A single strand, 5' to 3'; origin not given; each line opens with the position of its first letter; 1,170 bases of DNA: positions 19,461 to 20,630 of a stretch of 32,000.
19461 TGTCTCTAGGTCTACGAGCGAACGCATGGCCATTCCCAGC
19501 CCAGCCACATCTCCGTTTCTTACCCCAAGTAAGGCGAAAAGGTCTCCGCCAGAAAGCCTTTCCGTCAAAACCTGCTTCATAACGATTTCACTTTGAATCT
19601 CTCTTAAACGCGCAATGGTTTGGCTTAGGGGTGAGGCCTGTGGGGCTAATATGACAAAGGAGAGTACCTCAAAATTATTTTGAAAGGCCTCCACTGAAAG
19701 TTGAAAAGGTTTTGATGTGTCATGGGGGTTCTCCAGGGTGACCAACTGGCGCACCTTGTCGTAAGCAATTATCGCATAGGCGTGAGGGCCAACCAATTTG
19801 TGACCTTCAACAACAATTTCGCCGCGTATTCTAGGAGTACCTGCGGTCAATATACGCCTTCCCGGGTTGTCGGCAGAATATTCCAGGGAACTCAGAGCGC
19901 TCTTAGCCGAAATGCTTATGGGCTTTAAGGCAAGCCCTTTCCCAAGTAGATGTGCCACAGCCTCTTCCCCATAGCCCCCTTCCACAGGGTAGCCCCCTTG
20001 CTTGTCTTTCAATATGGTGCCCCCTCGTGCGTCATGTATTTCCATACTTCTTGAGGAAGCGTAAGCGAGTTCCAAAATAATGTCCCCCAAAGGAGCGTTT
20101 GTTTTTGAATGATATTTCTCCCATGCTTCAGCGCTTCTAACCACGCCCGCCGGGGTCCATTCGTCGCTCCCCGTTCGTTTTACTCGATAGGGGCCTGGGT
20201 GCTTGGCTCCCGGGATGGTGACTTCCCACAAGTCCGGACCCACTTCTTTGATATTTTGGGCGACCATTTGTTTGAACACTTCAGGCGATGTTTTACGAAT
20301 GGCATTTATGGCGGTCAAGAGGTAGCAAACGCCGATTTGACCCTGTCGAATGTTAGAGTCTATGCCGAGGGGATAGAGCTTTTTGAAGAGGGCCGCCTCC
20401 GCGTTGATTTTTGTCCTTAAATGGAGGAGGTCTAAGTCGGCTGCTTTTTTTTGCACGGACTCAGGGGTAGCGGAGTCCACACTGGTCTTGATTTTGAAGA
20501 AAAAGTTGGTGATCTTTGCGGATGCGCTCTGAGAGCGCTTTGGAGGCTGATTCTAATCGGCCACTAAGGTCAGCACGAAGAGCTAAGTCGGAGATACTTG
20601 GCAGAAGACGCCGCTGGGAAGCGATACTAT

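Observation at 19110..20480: Bacterial calpain-like cysteine protease with a complete Cys-His-Asn triad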

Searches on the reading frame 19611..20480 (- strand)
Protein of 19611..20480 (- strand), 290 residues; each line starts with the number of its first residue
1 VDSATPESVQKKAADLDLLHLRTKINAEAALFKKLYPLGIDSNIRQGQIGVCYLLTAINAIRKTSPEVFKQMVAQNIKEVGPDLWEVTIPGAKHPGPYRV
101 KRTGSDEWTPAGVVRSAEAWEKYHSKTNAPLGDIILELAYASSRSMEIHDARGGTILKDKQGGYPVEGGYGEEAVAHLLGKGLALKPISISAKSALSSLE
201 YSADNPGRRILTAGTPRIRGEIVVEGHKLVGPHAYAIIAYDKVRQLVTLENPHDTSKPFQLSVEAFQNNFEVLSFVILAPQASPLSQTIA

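Call 16: search_protein_families(library=pfam, proteins=[window:19611-20480:-], max_evalue=10)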
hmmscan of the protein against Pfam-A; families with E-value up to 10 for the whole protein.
window:19611-20480:- (290 aa): 3 families
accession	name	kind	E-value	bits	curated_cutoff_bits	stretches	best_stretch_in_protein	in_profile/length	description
PF00648.27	Peptidase_C2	-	1.8e-05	24.4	23.8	2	42-76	48-81/297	Calpain family cysteine protease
PF25823.1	Ams2-SPT21_N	-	0.096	13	27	1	46-72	41-67/136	Ams2/SPT21 N-terminal domain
PF01993.23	MTD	-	0.27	11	25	1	62-137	39-113/274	methylene-5,6,7,8-tetrahydromethanopterin dehydrogenase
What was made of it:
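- On Peptidase family C2 (calpain), clan CA: The domain alone scores 24.4 bits against a cut-off of 23.8 (E = 1.8e-5; call 16).
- PF00648 scores 24.4 bits against a cut-off of 23.8 for the domain (call 16).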

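Call 17: search_protein_representatives(protein=window:19611-20480:-)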
Query: 290 residues. Proteins with E-value up to 0.001 (for the whole library): 206; up to 1e-10: 31; up to 1e-30: 2. The best 150 are listed.
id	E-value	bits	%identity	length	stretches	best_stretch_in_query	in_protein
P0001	8.0e-183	622.3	100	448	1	9-290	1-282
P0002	5.5e-69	248.9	51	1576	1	16-289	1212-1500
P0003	3.6e-29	118.3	43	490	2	42-189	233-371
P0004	5.3e-29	117.7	39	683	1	30-280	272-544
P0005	2.5e-27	112.3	35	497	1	26-283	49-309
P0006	9.4e-25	103.8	36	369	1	27-286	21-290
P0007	2.1e-24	102.7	40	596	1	42-278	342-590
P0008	4.0e-24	101.7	39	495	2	30-181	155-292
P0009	9.0e-23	97.3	34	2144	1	30-278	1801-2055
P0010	1.0e-22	97.1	35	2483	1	18-287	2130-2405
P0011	5.6e-22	94.7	38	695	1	41-284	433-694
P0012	1.1e-21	93.8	37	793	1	31-280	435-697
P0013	1.8e-21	93.0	35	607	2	17-181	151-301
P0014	3.4e-19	85.6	33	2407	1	29-281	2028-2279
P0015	4.6e-19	85.1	37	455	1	41-275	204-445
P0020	2.8e-16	76.0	33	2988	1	28-287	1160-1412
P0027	1.4e-12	63.8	30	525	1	28-275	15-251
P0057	6.2e-08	48.6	31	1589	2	28-195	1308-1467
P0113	4.4e-05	39.3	34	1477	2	32-153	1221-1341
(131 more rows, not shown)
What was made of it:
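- There are 206 homologues at E ≤ 1e-3 (call 17). Stand-alone family members with the domain at the N-terminus exist, such as P0005, P0006 and P0027 (call 17).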

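Call 25: search_solved_structures(query=A1, max_evalue=1, show_alignments=3)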
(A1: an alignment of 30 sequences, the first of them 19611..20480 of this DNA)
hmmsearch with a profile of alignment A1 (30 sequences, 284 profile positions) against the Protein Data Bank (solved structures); distinct sequences matched with E-value up to 1: 21.
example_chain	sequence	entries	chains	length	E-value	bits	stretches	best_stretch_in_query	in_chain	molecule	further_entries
2nqa_A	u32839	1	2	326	1.2e-09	41.1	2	29-122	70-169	Calpain-8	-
6bjd_A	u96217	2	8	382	1.2e-08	37.8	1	27-248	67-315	Calpain-3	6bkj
1kfu_L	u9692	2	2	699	6.3e-08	35.4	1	29-122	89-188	M-CALPAIN LARGE SUBUNIT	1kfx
6p3q_A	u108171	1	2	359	1.5e-07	34.2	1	25-64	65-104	Calpain-5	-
1ziv_A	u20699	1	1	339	8.4e-07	31.7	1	29-124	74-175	Calpain 9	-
2p0r_A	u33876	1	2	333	1.2e-06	31.2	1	29-124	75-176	Calpain-9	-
7w7o_A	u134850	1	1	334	1.5e-06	30.9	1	26-62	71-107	Calpain-1 catalytic subunit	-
2ary_A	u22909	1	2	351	1.8e-06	30.6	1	26-62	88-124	Calpain-1 catalytic subunit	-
1zcm_A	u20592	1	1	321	3.6e-06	29.6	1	26-63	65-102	Calpain 1, large [catalytic] subunit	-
6bgp_A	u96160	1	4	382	3.8e-06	29.6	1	27-248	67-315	Calpain-3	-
6bdt_A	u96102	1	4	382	4.3e-06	29.4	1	27-248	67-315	Calpain-3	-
1mdw_A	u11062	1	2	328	4.8e-06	29.2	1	29-122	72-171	Calpain II, catalytic subunit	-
1tl9_A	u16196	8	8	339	1.1e-05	28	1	26-63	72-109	Calpain 1, large [catalytic] subunit | Calpain-1 catalytic subunit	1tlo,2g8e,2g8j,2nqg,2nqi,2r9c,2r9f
7x79_A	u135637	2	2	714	1.6e-05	27.5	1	26-62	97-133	Calpain-1 catalytic subunit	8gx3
1df0_A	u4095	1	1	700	1.8e-05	27.3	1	29-122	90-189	M-CALPAIN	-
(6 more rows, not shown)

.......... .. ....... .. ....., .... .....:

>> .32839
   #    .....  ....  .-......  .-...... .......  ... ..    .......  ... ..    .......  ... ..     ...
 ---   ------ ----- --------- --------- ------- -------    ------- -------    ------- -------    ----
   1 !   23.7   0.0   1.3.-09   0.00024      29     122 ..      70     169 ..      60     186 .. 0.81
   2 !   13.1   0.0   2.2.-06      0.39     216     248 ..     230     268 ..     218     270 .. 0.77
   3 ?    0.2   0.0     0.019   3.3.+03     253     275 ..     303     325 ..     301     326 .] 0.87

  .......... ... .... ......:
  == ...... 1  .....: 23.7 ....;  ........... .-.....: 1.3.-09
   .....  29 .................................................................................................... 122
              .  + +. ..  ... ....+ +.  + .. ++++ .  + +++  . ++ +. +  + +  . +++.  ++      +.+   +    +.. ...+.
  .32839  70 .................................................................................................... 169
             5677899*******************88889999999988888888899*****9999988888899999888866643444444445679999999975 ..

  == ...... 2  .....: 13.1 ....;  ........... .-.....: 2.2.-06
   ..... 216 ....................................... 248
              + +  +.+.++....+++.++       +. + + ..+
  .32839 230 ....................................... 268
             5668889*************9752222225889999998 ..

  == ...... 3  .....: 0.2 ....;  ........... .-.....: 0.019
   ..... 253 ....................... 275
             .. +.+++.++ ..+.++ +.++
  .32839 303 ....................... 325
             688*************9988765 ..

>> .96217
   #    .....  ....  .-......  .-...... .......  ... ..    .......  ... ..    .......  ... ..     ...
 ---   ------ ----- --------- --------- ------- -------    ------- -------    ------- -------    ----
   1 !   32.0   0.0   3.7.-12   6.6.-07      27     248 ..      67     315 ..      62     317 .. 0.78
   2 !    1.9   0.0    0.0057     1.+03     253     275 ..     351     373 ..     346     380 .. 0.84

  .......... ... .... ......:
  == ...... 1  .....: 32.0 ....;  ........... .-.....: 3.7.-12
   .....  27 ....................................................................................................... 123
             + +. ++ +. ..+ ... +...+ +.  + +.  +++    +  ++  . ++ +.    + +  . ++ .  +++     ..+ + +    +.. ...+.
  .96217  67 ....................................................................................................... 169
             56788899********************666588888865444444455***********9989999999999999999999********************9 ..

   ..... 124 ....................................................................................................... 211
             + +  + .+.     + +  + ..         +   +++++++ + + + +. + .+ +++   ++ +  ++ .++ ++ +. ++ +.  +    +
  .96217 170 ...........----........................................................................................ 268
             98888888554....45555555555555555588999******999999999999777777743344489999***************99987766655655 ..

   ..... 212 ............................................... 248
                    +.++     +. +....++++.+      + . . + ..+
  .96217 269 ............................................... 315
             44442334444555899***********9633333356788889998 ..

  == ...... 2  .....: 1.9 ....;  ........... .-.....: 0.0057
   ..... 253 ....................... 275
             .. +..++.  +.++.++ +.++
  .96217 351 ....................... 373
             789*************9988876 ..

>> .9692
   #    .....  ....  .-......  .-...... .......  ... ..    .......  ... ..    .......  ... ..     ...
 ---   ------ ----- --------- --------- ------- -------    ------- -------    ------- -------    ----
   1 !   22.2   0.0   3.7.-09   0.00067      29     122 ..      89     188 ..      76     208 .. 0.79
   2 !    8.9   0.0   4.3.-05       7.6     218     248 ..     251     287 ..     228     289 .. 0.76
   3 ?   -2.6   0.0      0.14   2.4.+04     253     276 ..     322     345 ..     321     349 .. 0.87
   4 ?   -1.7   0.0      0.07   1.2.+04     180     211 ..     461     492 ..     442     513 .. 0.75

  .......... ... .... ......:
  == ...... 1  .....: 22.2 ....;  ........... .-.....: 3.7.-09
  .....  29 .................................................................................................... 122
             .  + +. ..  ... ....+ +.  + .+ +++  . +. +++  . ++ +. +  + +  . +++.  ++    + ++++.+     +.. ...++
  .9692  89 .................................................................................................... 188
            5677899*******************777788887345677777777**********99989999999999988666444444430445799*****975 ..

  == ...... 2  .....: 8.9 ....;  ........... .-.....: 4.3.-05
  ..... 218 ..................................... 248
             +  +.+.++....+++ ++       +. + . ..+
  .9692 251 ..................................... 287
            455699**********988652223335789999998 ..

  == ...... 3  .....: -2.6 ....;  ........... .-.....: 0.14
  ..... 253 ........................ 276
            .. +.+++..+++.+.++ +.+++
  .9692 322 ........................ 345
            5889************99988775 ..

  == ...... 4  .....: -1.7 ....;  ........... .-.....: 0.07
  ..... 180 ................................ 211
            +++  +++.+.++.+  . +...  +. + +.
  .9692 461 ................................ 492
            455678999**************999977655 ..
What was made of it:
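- On Peptidase family C2 (calpain), clan CA: They align to the calpain QGxLGDC, GHAYS and NPW motifs (call 25).
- Closest known: Classical eukaryotic calpain protease core. Same: Shared motifs are QGxxGDC[WY]hL, LExAYA, HAYS and NP[WH], plus a C-terminal 'EFxhSxxxF' strand (call 25).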

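Call 26: search_protein_families(library=pfam, alignment_id=A1, max_evalue=0.01)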
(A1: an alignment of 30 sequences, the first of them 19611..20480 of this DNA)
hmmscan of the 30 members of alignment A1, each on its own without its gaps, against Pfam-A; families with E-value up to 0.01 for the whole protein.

A. member 1, window:19611-20480:- (290 aa): 1 family
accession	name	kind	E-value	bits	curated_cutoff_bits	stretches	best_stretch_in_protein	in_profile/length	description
PF00648.27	Peptidase_C2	-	1.8e-05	24.4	23.8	0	42-76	48-81/297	Calpain family cysteine protease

B. families by the number of members that match (of 30 scanned): 2 families
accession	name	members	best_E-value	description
PF00648.27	Peptidase_C2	29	2.3e-11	Calpain family cysteine protease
PF19259.5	Ty3_capsid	1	0.0059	Ty3 transposon capsid-like protein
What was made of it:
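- On Peptidase family C2 (calpain), clan CA: 29 of 30 aligned homologues hit PF00648, with a best E of 2.3e-11 (call 26).
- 29 of 30 members hit PF00648 (call 26).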

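Call 31: find_related_loci(query=A2, collection=genome_contigs, flank=6000)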
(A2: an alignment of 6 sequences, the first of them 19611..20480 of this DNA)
Query A2 (290 aa) in genome_contigs; peptide patterns used: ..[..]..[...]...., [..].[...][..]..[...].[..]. (x = any residue, [..] = any of these).
169 stretches matched a pattern; 31 encode a relative of the query (tblastn E <= 1e-3); 31 distinct loci.
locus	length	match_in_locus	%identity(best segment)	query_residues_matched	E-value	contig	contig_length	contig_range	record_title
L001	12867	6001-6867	48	17-290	9e-80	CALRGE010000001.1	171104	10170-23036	MAG: Candidatus Peribacteria bacterium isolate TH-11nov19-141 genome assembly, contig: TH-11nov19-C51, whole genome shot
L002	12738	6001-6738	35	43-276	6e-35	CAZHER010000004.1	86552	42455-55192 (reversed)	MAG TPA_asm: uncultured Candidatus Saccharibacteria bacterium isolate binchicken_co326_173 genome assembly, contig: NODE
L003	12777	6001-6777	29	26-267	2e-20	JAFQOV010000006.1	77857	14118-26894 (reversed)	MAG: Candidatus Gastranaerophilales bacterium isolate RGIG2015 Goat_Colon-1__c124881, whole genome shotgun sequence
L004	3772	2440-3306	27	26-284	1e-16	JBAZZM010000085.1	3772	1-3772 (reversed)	MAG: Candidatus Gracilibacteria bacterium isolate SO_2017_GW3_16 scaffold_11408_c1_OW296A_2017, whole genome shotgun seq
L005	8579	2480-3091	28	42-258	5e-11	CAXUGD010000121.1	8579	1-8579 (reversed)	MAG TPA_asm: uncultured Acetobacteraceae bacterium isolate public_SRR14722309_metawrap_bin.2 genome assembly, contig: pu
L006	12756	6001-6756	26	43-280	6e-10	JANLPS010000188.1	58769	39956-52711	MAG: Archangium sp. isolate OTE_38_metabat_310 OTE_38_k141_4149597, whole genome shotgun sequence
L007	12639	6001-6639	24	42-270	2e-9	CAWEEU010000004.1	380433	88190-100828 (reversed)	MAG: uncultured Planctomycetota bacterium isolate MFD04944.bin.2.70 genome assembly, contig: contig_19846, whole genome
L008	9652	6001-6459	25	46-180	5e-7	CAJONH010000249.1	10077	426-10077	Candidatus Gastranaerophilales bacterium isolate Rumen_Coassembly_mag_1069 genome assembly, contig: k87_28719000, whole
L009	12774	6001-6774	27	5-266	8e-7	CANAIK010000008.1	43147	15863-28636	MAG TPA_asm: uncultured bacterium isolate SRR15194754_bin.17_metawrap_v1.3_MAG genome assembly, contig: NODE_621_length_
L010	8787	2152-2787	26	42-266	1e-6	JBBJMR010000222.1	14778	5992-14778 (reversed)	MAG: Polyangiaceae bacterium isolate RUP_SRG_27 NODE_7636_length_14778_cov_6.359573, whole genome shotgun sequence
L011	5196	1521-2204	27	29-270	1e-6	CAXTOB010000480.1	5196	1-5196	MAG TPA_asm: uncultured Acetobacteraceae bacterium isolate public_SRR14722165_metawrap_bin.2 genome assembly, contig: pu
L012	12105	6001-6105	51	42-76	3e-6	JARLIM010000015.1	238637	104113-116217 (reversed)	MAG: Acetobacteraceae bacterium isolate MAG_BA70 MetaBAT2_Bin_70_Anoxic_k141_657520, whole genome shotgun sequence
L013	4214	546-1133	26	39-258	4e-6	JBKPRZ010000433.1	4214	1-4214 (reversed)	MAG: Myxococcota bacterium isolate GS_EKS_MAG_00035 GS_EKS_000002397148, whole genome shotgun sequence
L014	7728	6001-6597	27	42-264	5e-6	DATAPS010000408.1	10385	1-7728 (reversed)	MAG TPA_asm: Acetobacteraceae bacterium isolate SMAG_U5447 k141_2796101, whole genome shotgun sequence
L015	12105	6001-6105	43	42-76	4e-6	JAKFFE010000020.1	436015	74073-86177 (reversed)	MAG: Myxococcaceae bacterium isolate LC092 contig-124_4, whole genome shotgun sequence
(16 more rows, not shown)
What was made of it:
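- Closest known: Bacterial calpain homologues. Different: The closest relatives of this protein are in Peribacteria, Saccharibacteria, Gracilibacteria and Melainabacteria (call 31).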

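Call 38: predict_structure(alignment_id=A1)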
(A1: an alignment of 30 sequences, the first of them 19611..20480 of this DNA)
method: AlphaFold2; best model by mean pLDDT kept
length: 290 residues; sequences in the alignment: 30
mean_pLDDT: 92.0   pTM: 0.89
mean pLDDT of the five models: 92.0, 91.3, 90.5, 89.0, 88.4
residues with pLDDT >= 90: 226; 70-90: 51; 50-70: 13; < 50: 0
segments of 3 or more residues with pLDDT < 50: none
pLDDT, mean of each block of 10 residues (from residue 1): 80 91 92 97 90 96 96 97 97 95 94 92 88 96 89 70 78 97 95 98 96 95 96 97 98 97 98 96 65
secondary structure, 60 per line:
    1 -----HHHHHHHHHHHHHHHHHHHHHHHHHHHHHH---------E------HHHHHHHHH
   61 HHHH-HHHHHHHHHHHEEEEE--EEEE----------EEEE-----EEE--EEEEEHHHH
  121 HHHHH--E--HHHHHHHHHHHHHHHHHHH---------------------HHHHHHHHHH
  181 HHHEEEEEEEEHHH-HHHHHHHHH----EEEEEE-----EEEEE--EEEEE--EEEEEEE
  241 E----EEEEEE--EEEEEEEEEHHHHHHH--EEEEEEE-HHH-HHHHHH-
elements in order: H6-35 H52-64 H66-76 E77-81 E84-87 E98-101 E107-109 E112-116 H117-125 H131-149 H171-183 E184-191 H196-204 E209-214 E220-224 E227-231 E234-241 E246-251 E254-262 H263-269 E272-278 H284-289
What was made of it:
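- On Peptidase family C2 (calpain), clan CA: The AF2 model has pLDDT 92 and pTM 0.89 (call 38). There is only indirect support: the residues lie at the canonical helix N-terminus and strand positions with pLDDT above 95 (call 38).
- Cys, His and Asn sit at the canonical papain-fold secondary-structure positions (call 38).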

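Call 41: find_related_loci(query=A2, collection=metagenome_contigs, flank=6000)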
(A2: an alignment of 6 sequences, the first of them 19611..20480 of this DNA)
Query A2 (290 aa) in metagenome_contigs; peptide patterns used: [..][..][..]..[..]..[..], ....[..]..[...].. (x = any residue, [..] = any of these).
525 stretches matched a pattern; 33 encode a relative of the query (tblastn E <= 1e-3); 33 distinct loci.
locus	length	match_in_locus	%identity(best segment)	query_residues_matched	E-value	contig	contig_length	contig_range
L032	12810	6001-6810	31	27-286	1e-34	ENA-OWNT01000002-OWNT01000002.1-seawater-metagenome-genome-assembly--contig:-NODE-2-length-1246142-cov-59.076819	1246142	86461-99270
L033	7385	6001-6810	31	26-276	4e-21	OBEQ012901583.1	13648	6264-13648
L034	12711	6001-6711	29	23-273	1e-13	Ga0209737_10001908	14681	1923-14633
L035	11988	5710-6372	30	40-278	2e-10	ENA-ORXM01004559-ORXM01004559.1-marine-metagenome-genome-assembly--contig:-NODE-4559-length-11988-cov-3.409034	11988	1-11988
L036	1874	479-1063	26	42-252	4e-10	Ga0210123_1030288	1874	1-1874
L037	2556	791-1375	25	42-252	4e-9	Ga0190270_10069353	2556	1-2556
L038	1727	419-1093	25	42-280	9e-9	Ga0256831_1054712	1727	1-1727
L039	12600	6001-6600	26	27-252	2e-8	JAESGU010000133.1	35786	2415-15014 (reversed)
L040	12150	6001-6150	42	227-276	6e-8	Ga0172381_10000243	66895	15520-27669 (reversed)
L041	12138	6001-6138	42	44-93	3e-7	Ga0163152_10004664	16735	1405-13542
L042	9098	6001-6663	26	37-273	3e-7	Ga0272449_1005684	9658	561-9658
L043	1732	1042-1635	26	34-252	5e-7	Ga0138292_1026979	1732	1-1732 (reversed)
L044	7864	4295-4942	27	37-266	9e-7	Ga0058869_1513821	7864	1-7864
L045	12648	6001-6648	27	37-266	1e-6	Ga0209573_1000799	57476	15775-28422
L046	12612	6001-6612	25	44-270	1e-6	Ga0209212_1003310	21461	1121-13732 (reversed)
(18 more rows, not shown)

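Call 43: fold_search(model_id=the predicted structure, library=pdb)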
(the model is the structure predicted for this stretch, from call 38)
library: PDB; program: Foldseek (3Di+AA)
matches with E <= 10: 651; with E <= 0.001: 28
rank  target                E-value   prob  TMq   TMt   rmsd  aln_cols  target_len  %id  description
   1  2g8e                  5.7e-07  1.00  0.44  0.40   7.3       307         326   14  Calpain 1 proteolytic core in complex with SNJ-1715, a cyclic hemiacetal-type inhibitor (released 2006-06-06)
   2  6bkj_D                3.7e-06  1.00  0.46  0.44   6.4       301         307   14  Crystal Structure of Human Calpain-3 Protease Core in Complex with Leupeptin (released 2018-02-07)
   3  1zcm                  5.0e-06  1.00  0.43  0.39   6.8       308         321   16  Human calpain protease core inhibited by ZLLYCH2F (released 2006-01-31)
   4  6bkj_B                5.3e-06  1.00  0.45  0.43   6.6       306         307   14  Crystal Structure of Human Calpain-3 Protease Core in Complex with Leupeptin (released 2018-02-07)
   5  6bkj_A                5.7e-06  1.00  0.46  0.44   6.5       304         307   14  Crystal Structure of Human Calpain-3 Protease Core in Complex with Leupeptin (released 2018-02-07)
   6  2p0r_A                6.0e-06  1.00  0.47  0.43   6.9       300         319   14  Structure of Human Calpain 9 in complex with Leupeptin (released 2007-03-20)
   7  6bdt_A                8.1e-06  1.00  0.46  0.44   6.2       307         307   14  Crystal Structure of Human Calpain-3 Protease Core Mutant-C129S (released 2018-02-07)
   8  7w7o                  8.6e-06  1.00  0.46  0.41   7.2       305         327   16  The crystal structure of human Calpain-1 protease core in complex with 14a (released 2023-06-07)
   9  6bkj_C                9.2e-06  1.00  0.44  0.43   6.6       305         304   14  Crystal Structure of Human Calpain-3 Protease Core in Complex with Leupeptin (released 2018-02-07)
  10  3df0_A                1.2e-05  1.00  0.50  0.23   6.6       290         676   17  Calcium-dependent complex between m-calpain and calpastatin (released 2008-11-11)
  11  8gx3                  1.4e-05  1.00  0.44  0.40   7.4       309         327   15  The crystal structure of human Calpain-1 protease core in complex with 14c (released 2023-09-20)
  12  1tl9_A                1.6e-05  1.00  0.44  0.40   6.7       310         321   15  High resolution crystal structure of calpain I protease core in complex with leupeptin (released 2004-11-02)
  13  1kxr_A                1.8e-05  1.00  0.42  0.39   6.7       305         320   15  Crystal Structure of Calcium-Bound Protease Core of Calpain I (released 2002-03-20)
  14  1kxr_B                2.6e-05  1.00  0.44  0.40   6.6       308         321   15  Crystal Structure of Calcium-Bound Protease Core of Calpain I (released 2002-03-20)
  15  6p3q_B                2.6e-05  1.00  0.43  0.37   8.7       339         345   12  Calpain-5 (CAPN5) Protease Core (PC) (released 2020-02-05)
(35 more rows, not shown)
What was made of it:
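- On Peptidase family C2 (calpain), clan CA: The 28 Foldseek hits at E ≤ 1e-3 are all calpain cores, at probability 1.0, 272-339 aligned columns and TM 0.39-0.50 (call 43).
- Closest known: Classical eukaryotic calpain protease core. Different: Sequence identity is 12-17% (call 43).
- The AF2 model has pLDDT 92 (call 38), and all 28 significant Foldseek hits are calpain cores (call 43).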

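Call 49: find_homologous_proteins(query=A1, max_evalue=0.00001)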
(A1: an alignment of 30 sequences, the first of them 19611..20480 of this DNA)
Query A1 (30 sequences) (290 aa, profile of the alignment): 2 proteins with E <= 0.00001 among 8000 candidates.
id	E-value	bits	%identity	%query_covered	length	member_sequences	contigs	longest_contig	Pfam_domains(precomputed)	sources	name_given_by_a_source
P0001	2.9e-72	261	100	97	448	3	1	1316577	-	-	-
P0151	1.9e-8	52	28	75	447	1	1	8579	PF00648.28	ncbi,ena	-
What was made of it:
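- Tried and rejected: With the family profile it found only one further protein (call 49).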
